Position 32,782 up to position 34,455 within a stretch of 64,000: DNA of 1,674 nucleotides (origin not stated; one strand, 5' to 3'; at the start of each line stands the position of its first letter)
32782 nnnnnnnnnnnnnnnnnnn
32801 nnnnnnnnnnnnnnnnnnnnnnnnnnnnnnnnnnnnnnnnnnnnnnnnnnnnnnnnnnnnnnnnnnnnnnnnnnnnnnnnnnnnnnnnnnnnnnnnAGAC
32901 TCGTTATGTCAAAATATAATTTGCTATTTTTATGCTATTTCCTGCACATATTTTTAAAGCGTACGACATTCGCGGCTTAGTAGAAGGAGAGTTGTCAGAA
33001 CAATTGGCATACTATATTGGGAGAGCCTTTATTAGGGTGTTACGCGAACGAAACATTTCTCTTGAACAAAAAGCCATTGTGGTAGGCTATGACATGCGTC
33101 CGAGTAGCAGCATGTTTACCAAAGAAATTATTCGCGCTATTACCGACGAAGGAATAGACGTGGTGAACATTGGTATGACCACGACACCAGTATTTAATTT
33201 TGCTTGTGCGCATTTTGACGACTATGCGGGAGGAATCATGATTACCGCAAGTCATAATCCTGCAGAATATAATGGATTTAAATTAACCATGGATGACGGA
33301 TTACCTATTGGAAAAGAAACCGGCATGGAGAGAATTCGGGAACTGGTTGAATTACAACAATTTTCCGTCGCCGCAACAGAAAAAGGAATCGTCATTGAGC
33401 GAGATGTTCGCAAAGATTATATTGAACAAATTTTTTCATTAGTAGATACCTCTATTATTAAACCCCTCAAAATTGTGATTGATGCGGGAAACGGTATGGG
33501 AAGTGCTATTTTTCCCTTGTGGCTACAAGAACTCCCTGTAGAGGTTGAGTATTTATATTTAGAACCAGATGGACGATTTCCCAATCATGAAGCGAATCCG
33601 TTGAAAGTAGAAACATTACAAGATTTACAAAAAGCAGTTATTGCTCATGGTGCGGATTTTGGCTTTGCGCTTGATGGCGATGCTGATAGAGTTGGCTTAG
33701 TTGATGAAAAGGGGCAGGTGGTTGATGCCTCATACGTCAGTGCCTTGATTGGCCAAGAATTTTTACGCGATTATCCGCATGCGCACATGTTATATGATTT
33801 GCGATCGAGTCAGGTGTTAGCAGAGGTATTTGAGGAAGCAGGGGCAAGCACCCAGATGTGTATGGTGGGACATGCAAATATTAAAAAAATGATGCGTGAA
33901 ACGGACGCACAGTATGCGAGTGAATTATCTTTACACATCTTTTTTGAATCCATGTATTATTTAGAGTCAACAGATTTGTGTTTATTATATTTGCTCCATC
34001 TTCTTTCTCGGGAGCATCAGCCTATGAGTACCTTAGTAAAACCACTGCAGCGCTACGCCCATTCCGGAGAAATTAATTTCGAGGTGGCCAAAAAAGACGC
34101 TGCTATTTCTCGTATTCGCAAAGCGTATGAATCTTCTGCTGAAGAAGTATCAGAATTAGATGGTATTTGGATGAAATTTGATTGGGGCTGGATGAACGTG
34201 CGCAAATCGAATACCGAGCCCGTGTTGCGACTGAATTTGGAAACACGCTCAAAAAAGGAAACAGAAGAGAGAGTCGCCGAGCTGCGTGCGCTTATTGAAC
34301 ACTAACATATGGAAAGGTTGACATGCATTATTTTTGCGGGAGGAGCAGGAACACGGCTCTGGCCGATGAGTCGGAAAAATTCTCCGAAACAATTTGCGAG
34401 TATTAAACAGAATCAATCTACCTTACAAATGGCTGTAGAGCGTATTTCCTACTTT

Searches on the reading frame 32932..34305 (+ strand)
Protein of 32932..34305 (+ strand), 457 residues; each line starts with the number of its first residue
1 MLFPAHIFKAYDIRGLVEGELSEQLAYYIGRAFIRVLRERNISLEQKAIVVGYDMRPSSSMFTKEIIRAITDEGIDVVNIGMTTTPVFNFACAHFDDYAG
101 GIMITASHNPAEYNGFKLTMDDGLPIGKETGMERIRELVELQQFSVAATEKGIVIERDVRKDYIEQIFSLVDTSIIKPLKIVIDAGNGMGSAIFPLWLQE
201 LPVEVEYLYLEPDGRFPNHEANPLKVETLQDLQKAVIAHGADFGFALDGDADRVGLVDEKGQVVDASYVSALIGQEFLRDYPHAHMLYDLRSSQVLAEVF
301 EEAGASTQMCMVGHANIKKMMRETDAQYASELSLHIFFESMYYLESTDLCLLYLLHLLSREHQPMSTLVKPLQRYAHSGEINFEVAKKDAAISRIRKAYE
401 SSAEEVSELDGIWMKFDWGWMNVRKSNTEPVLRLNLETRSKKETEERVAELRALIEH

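Call 73: search_protein_families(library=pfam, proteins=[window:32932-34305:+], max_evalue=0.00001)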
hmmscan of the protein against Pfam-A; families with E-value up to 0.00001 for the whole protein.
window:32932-34305:+ (457 aa): 4 families
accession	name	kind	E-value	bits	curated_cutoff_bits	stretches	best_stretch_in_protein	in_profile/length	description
PF02878.22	PGM_PMM_I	-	8.6e-39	132.8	22.5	1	7-140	3-132/138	Phosphoglucomutase/phosphomannomutase, alpha/beta/alpha domain I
PF02879.22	PGM_PMM_II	-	4.2e-25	88.7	29.3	1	162-261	2-103/103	Phosphoglucomutase/phosphomannomutase, alpha/beta/alpha domain II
PF00408.26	PGM_PMM_IV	-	1.9e-12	47.5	23.1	1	380-452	1-66/68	Phosphoglucomutase/phosphomannomutase, C-terminal domain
PF02880.22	PGM_PMM_III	-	1e-11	45.4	20.7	1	269-374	5-114/115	Phosphoglucomutase/phosphomannomutase, alpha/beta/alpha domain III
